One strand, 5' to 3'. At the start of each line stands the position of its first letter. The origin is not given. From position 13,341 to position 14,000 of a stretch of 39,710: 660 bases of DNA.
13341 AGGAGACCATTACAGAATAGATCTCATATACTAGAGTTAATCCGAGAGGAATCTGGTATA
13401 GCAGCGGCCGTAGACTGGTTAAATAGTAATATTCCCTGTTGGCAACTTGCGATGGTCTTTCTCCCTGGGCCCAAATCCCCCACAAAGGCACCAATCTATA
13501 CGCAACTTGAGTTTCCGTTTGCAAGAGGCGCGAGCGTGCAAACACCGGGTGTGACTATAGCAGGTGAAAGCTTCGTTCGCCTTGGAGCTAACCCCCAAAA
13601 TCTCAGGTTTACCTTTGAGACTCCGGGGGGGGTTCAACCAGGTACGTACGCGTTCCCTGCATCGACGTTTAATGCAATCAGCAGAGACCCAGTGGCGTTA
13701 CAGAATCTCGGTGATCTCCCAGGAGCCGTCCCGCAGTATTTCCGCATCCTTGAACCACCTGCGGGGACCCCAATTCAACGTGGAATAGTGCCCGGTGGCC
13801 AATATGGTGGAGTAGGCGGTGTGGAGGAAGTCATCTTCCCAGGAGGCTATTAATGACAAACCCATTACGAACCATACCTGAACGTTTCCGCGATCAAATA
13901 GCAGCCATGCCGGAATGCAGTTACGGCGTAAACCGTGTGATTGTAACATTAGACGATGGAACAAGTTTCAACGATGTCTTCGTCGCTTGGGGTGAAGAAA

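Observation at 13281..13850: Compositionally foreign 190-aa RHS toxin tip with a TNT/ART-like residue pattern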

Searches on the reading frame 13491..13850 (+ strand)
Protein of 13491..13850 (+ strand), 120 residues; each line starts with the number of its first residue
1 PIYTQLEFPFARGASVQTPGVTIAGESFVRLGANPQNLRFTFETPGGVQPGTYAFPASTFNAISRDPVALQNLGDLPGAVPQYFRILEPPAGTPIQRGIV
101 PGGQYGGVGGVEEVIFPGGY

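Call 30: search_solved_structures(query=A2, max_evalue=10, show_alignments=5)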
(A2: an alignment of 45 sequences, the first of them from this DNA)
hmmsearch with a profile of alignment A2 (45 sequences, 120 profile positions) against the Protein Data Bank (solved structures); distinct sequences matched with E-value up to 10: 2.
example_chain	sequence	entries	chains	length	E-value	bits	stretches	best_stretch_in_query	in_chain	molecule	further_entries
1dj2_A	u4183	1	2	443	0.18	15.2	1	65-103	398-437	ADENYLOSUCCINATE SYNTHETASE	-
8vbx_A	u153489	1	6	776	0.26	14.7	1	15-59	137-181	Tail nozzle (gp51)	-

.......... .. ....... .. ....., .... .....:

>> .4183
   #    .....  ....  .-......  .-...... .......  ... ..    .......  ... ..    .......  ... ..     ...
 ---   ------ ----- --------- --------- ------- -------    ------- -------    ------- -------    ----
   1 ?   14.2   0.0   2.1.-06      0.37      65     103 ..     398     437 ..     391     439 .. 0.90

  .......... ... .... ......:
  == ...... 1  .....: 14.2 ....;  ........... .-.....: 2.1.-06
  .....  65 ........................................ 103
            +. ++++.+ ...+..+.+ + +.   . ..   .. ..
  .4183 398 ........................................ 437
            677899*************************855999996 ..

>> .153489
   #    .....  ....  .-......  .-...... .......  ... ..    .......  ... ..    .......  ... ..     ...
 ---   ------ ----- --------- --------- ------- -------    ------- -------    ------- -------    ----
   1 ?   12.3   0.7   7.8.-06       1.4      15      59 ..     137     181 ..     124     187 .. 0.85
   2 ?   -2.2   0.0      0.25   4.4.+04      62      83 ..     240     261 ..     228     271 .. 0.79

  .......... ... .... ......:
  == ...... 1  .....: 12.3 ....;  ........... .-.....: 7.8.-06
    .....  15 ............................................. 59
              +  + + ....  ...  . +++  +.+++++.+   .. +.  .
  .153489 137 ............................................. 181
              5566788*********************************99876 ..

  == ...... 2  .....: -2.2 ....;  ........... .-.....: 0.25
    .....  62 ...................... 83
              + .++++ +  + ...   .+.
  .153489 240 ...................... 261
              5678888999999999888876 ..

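Call 31: search_protein_families(library=pfam, alignment_id=A2, max_evalue=10)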
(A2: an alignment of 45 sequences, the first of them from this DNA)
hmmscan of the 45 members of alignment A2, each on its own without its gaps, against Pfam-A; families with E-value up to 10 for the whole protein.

A. member 1, seq(120 aa): 0 families

B. families by the number of members that match (of 45 scanned): 6 families
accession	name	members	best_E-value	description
PF14021.12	TNT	3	0.0063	Tuberculosis necrotizing toxin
PF12581.13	DUF3756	1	0.063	Protein of unknown function (DUF3756)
PF04261.18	Dyp_perox_N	1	0.086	Dyp-type peroxidase, N-terminal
PF15984.10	Collagen_mid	1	0.092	Bacterial collagen, middle region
PF00880.23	Nebulin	1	0.12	Nebulin repeat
PF04834.18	Adeno_E3_14_5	1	0.15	Early E3 14.5 kDa protein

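Call 32: find_homologous_proteins(query=A2, max_evalue=1)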
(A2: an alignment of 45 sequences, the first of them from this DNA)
Query A2 (45 sequences) (120 aa, profile of the alignment): 387 proteins with E <= 1 among 6353 candidates; the best 120 are listed.
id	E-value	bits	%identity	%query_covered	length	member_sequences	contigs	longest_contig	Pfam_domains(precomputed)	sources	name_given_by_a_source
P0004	1.3e-51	192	77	100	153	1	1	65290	-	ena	-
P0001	6.7e-51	189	100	100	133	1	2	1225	-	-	-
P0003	2.4e-50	188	76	99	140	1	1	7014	-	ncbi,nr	ncbi:MAG: hypothetical protein PHV60_06750, partial [bacterium]|nr:hypothetical protein [bacterium]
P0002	2.8e-50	187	80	100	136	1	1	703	-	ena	-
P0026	1.9e-49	185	67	98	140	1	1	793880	-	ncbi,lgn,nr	ncbi:MAG: hypothetical protein IPL29_16060 [Propionivibrio sp.]|nr:hypothetical protein [Propionivib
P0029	1.9e-49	185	70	91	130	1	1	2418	-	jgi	jgi:hypothetical protein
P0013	6.4e-49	183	75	97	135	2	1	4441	-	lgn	-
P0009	7.6e-49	183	76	98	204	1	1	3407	-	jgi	jgi:hypothetical protein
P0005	1.3e-48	182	75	100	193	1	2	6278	-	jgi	jgi:hypothetical protein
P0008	1.5e-48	182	73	100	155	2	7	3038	-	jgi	jgi:hypothetical protein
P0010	1.7e-48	182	75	98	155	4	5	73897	-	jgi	jgi:hypothetical protein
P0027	1.8e-48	181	70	92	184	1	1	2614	-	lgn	-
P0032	2.1e-48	181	71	80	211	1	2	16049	-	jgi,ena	-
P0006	7.5e-48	179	78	98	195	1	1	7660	-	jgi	jgi:hypothetical protein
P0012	7.9e-48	179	74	98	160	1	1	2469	-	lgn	-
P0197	1.8e-23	101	32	83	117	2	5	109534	-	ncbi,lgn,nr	ncbi:MAG: hypothetical protein HYY76_09890 [Acidobacteria bacterium]|nr:hypothetical protein [Acidob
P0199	2.4e-23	100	33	79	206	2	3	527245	-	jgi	jgi:hypothetical protein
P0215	2.0e-22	97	34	91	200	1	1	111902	-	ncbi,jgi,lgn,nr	ncbi:MAG: hypothetical protein QOC81_515 [Thermoanaerobaculia bacterium]|jgi:hypothetical protein|nr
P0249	8.3e-21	92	32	79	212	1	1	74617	-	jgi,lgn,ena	-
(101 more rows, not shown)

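Call 43: find_encoding_contigs(protein=P0199, flank=5000, max_places=2)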
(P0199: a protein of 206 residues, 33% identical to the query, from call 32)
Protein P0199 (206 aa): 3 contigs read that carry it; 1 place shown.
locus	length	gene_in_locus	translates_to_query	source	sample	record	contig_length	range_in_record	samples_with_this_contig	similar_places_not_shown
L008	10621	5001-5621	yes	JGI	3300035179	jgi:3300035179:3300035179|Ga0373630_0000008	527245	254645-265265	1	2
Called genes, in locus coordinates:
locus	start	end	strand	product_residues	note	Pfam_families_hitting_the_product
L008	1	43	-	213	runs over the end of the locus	-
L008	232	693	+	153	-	PF00578:AhpC-TSA, PF08534:Redoxin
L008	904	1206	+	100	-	PF11950:DUF3467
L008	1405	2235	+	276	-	-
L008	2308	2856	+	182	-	PF13717:Zn_ribbon_4, PF16697:Yop-YscD_cpl, PF00498:FHA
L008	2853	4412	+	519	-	PF00069:Pkinase, PF07714:PK_Tyr_Ser-Thr, PF01636:APH (faint), PF03109:ABC1 (weak)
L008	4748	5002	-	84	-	-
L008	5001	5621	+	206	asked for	-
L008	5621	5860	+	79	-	-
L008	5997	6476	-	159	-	-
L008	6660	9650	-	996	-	PF04313:HSDR_N (faint), PF02384:N6_Mtase, PF01170:UPF0020 (faint), PF20473:MmeI_Mtase, PF07669:Eco57I, PF12950:TaqI_C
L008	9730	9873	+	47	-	-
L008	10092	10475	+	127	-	-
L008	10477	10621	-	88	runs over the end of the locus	PF22482:AsnC_trans_reg_3 (weak), PF01037:AsnC_trans_reg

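Call 45: predict_structure(alignment_id=A2)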
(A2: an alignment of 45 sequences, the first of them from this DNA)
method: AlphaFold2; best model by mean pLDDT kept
length: 120 residues; sequences in the alignment: 45
mean_pLDDT: 89.4   pTM: 0.81
mean pLDDT of the five models: 89.4, 88.2, 87.0, 86.9, 86.2
residues with pLDDT >= 90: 93; 70-90: 15; 50-70: 11; < 50: 1
segments of 3 or more residues with pLDDT < 50: none
pLDDT, mean of each block of 10 residues (from residue 1): 54 89 96 89 82 96 93 95 94 97 93 96
secondary structure, 60 per line:
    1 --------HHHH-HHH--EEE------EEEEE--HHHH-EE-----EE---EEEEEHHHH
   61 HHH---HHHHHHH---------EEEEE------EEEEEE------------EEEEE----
elements in order: H9-12 E19-21 E28-32 H35-38 E52-56 H57-63 H67-73 E83-87 E94-99 E112-116

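Call 48: fold_search(model_id=the predicted structure, library=pdb)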
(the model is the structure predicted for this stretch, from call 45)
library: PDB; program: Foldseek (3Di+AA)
matches with E <= 10: 37; with E <= 0.001: 0
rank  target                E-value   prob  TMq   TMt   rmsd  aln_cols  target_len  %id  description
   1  6b12_A                2.0e-02  0.99  0.50  0.50   5.5       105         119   22  Structure of Tne2 in complex with Tni2 (released 2017-12-20)
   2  6xtd_A                2.4e-02  1.00  0.57  0.52   5.1       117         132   15  Rhs1-CT in complex with cognate immunity protein RhsI1 (released 2021-07-28)
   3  8pms_A                5.3e-01  0.63  0.44  0.30   6.5        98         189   13  NADase from Aspergillus fumigatus with replaced C-terminus from Neurospora crassa (released 2023-11-15)
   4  8pms_C                7.1e-01  0.51  0.43  0.29   6.8        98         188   13  NADase from Aspergillus fumigatus with replaced C-terminus from Neurospora crassa (released 2023-11-15)
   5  4zv0_A                9.1e-01  0.16  0.35  0.31  11.0       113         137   10  Structure of Tse6 in complex with Tsi6 (released 2015-11-11)
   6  6ygf_A                9.7e-01  0.38  0.43  0.26   6.3       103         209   12  NADase from Aspergillus fumigatus with trapped reaction products (released 2020-12-23)
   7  8pmr_B                1.1e+00  0.35  0.43  0.26   6.2       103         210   12  NADase from Aspergillus fumigatus with mutated calcium binding motif (D219A/E220A) (released 2023-11-15)
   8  8pmr_C                1.1e+00  0.25  0.39  0.24   6.6       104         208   13  NADase from Aspergillus fumigatus with mutated calcium binding motif (D219A/E220A) (released 2023-11-15)
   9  6yge_B                1.2e+00  0.33  0.43  0.26   6.2       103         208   12  NADase from Aspergillus fumigatus (released 2020-12-23)
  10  8r15_A                1.4e+00  0.25  0.41  0.27   5.2       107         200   16  Crystal structure of Fusarium oxysporum NADase I (released 2024-07-03)
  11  6yge_A                1.4e+00  0.25  0.44  0.27   6.9       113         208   12  NADase from Aspergillus fumigatus (released 2020-12-23)
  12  4zv4_C                1.5e+00  0.16  0.40  0.31   7.3       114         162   12  Structure of Tse6 in complex with EF-Tu (released 2015-11-11)
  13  8pmr_A                2.0e+00  0.23  0.43  0.26   6.2       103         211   12  NADase from Aspergillus fumigatus with mutated calcium binding motif (D219A/E220A) (released 2023-11-15)
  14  4zv4_D                2.2e+00  0.18  0.44  0.34   6.4       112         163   12  Structure of Tse6 in complex with EF-Tu (released 2015-11-11)
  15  9ug6_A                2.5e+00  0.01  0.14  0.05  15.1       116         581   16  Crystal structure of HA3 from Clostridium botulinum type B with alpha2,6-sialyllactose (released 2025-11-05)
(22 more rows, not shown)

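Call 63: find_related_loci(query=A5, collection=genome_contigs, flank=4000)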
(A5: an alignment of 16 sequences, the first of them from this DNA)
Query A5 (120 aa) in genome_contigs; peptide patterns used: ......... (x = any residue, [..] = any of these).
21 stretches matched a pattern; 12 encode a relative of the query (tblastn E <= 1e-3); 12 distinct loci.
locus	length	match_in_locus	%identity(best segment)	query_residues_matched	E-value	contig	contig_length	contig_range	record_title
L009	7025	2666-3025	85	1-120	8e-58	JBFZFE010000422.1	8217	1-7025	MAG: Verrucomicrobiota bacterium isolate PPR_0607 k121_2689759, whole genome shotgun sequence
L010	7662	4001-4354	81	3-120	1e-51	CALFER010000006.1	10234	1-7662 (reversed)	MAG TPA_asm: uncultured bacterium isolate SRR3330210_bin.56_CONCOCT_v1.1_MAG genome assembly, contig: ERZ724080.6702, wh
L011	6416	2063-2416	75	3-120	5e-48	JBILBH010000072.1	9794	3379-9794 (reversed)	MAG: Terrimicrobiaceae bacterium isolate ME2016-05-26_3300042342_group7_bin90 Rohwer_bin2598_scaffold_2441_c1, whole gen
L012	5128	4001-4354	76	3-120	1e-47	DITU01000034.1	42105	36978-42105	MAG TPA_asm: Verrucomicrobia bacterium UBA6176 UBA6176_contig_59153, whole genome shotgun sequence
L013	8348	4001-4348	71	5-120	2e-44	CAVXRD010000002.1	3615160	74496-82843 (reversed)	MAG: uncultured Verrucomicrobiae bacterium isolate MFD09671.bin.1.3 genome assembly, contig: contig_27447, whole genome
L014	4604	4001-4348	73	4-120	9e-44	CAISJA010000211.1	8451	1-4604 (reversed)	MAG: uncultured Opitutaceae bacterium isolate Kiruna2_bin-4404 genome assembly, contig: bin-4404:211/511, whole genome s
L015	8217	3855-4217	64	1-120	3e-39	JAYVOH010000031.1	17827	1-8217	MAG: Verrucomicrobiota bacterium isolate GL68_DN_metabinner_6 GL68_DN_metabinner_6_30, whole genome shotgun sequence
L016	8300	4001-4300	65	21-120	9e-32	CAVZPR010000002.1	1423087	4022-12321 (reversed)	MAG: Candidatus Dormibacteraeota bacterium isolate MFD09603.bin.2.40 genome assembly, contig: contig_18431, whole genome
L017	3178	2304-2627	59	13-120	1e-31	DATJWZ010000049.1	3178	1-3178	MAG TPA_asm: Candidatus Eisenbacteria bacterium isolate SMAG_U15113 k141_2684156, whole genome shotgun sequence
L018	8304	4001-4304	66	20-120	1e-27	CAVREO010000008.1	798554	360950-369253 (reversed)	MAG: uncultured delta proteobacterium isolate MFD10064.bin.2.54 genome assembly, contig: contig_15712, whole genome shot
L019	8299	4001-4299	69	21-120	2e-22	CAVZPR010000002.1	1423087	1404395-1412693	MAG: Candidatus Dormibacteraeota bacterium isolate MFD09603.bin.2.40 genome assembly, contig: contig_18431, whole genome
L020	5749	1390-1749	78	1-120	2e-50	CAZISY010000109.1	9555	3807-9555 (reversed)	MAG TPA_asm: uncultured Verrucomicrobiota bacterium isolate SRP192927_co3_639 genome assembly, contig: NODE_18608_length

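Call 72: find_encoding_contigs(protein=P0215, flank=3000, max_places=1)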
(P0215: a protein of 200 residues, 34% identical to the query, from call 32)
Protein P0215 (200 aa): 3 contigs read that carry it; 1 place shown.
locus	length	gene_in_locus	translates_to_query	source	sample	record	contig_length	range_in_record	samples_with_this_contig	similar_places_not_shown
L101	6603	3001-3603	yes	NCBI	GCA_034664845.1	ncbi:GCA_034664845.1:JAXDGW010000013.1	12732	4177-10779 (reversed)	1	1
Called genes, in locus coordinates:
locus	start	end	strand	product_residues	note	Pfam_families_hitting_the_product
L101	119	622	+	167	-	PF04191:PEMT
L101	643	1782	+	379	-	PF25852:DUF6242_C (faint), PF02012:BNR (faint), PF15902:Sortilin-Vps10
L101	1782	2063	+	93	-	PF02597:ThiS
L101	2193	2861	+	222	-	-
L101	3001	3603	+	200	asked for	-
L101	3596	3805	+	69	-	-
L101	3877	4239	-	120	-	PF10825:DUF2752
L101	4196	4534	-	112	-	PF04505:CD225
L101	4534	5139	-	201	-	PF08334:T2SSG (weak)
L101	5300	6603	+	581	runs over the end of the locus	PF00664:ABC_membrane, PF00005:ABC_tran, PF02463:SMC_N (faint)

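Call 73: find_encoding_contigs(protein=P0249, flank=3000, max_places=1)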
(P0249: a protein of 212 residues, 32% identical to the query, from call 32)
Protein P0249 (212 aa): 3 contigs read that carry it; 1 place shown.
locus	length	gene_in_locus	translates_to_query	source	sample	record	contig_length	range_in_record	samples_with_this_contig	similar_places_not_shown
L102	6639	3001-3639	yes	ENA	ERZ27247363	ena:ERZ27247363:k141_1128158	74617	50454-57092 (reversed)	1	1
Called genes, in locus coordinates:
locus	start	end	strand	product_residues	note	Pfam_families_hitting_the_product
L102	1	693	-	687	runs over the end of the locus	PF00176:SNF2-rel_dom (faint), PF04851:ResIII (weak), PF00271:Helicase_C (weak)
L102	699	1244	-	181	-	-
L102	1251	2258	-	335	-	PF19587:DUF6094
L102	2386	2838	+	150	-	-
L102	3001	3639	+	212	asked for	-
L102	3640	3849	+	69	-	-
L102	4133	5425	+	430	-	PF02899:Phage_int_SAM_1 (weak), PF00589:Phage_integrase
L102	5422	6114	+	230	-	-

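Call 74: find_encoding_contigs(protein=P0197, flank=3000, max_places=1)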
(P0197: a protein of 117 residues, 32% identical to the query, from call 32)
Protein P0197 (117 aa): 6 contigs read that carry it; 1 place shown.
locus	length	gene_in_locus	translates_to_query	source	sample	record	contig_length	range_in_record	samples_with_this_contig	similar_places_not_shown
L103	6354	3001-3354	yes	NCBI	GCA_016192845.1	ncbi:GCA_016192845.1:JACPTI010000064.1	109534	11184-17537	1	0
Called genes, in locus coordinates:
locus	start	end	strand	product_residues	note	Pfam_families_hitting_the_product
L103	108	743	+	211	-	PF14681:UPRTase, PF00156:Pribosyltran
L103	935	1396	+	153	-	-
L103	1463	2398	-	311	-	PF00135:COesterase, PF20434:BD-FAE, PF07859:Abhydrolase_3, PF01738:DLH (weak), PF02230:Abhydrolase_2 (faint), PF00326:Peptidase_S9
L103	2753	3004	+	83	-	-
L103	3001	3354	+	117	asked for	-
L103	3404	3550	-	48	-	-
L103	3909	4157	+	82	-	-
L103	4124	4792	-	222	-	-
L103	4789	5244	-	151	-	PF09335:VTT_dom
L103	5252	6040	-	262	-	-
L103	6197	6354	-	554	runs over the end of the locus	-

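Call 76: search_protein_families(library=padloc, proteins=[P0199, P0215], max_evalue=0.1)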
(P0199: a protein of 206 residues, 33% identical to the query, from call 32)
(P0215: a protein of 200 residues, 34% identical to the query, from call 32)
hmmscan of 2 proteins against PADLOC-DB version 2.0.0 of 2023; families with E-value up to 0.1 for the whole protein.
P0199 (206 aa): 0 families

P0215 (200 aa): 0 families

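Call 77: search_protein_families(library=phrogs, proteins=[P0199, P0215], max_evalue=0.1)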
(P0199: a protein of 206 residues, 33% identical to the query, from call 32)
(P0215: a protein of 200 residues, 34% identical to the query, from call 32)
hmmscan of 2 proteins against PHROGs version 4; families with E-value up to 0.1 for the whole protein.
P0199 (206 aa): 0 families

P0215 (200 aa): 0 families

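Call 81: fold_search(model_id=the predicted structure, library=viral)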
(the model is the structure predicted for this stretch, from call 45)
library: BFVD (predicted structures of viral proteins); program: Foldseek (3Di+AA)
matches with E <= 10: 54; with E <= 0.001: 0
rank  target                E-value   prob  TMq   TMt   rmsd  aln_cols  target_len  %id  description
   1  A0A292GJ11            1.9e-01  0.54  0.41  0.31   7.8       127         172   15  (no name in the UniProt tables at hand)
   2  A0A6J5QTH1            4.6e-01  0.10  0.26  0.18   8.1       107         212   13  Uncharacterized protein [uncultured Caudovirales phage]
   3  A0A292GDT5            1.1e+00  0.30  0.48  0.44   5.2       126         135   11  (no name in the UniProt tables at hand)
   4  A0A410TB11            1.1e+00  0.09  0.26  0.16   9.6        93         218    9  Uncharacterized protein [Gordonia phage Rickmore]
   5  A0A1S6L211            1.4e+00  0.06  0.25  0.15   8.7       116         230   11  (no name in the UniProt tables at hand)
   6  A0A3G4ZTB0            1.5e+00  0.16  0.44  0.10   6.9       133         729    8  Uncharacterized protein [Edafosvirus sp.]
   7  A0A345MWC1            1.9e+00  0.04  0.21  0.18  10.8        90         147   11  (no name in the UniProt tables at hand)
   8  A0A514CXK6            2.4e+00  0.05  0.25  0.10  11.1        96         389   14  Uncharacterized protein [Gordonia phage Kenosha]
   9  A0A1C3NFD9            2.7e+00  0.08  0.23  0.23   6.6        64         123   17  (no name in the UniProt tables at hand)
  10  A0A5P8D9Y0            3.6e+00  0.05  0.26  0.08   8.3        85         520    8  N-acetyltransferase domain-containing protein [Gordonia phage OhMyWard]
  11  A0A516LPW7            3.6e+00  0.01  0.18  0.08  12.1       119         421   11  (no name in the UniProt tables at hand)
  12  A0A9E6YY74            3.8e+00  0.06  0.28  0.11   8.4        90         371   13  (no name in the UniProt tables at hand)
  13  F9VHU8                3.8e+00  0.01  0.19  0.15  14.9       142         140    8  (no name in the UniProt tables at hand)
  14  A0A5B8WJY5            4.1e+00  0.03  0.30  0.11  11.7       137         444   16  Uncharacterized protein [Arthrobacter phage Qui]
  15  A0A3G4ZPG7            4.3e+00  0.06  0.33  0.22   8.4       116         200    9  DUF4116 domain-containing protein [Terrestrivirus sp.]
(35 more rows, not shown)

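Call 86: search_dna_similar(query=window:13491-13850:+, collection=plasmids, mode=protein, max_evalue=0.001, max_rows=10)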
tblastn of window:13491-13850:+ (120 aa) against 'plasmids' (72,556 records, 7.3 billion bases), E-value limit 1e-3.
No match.
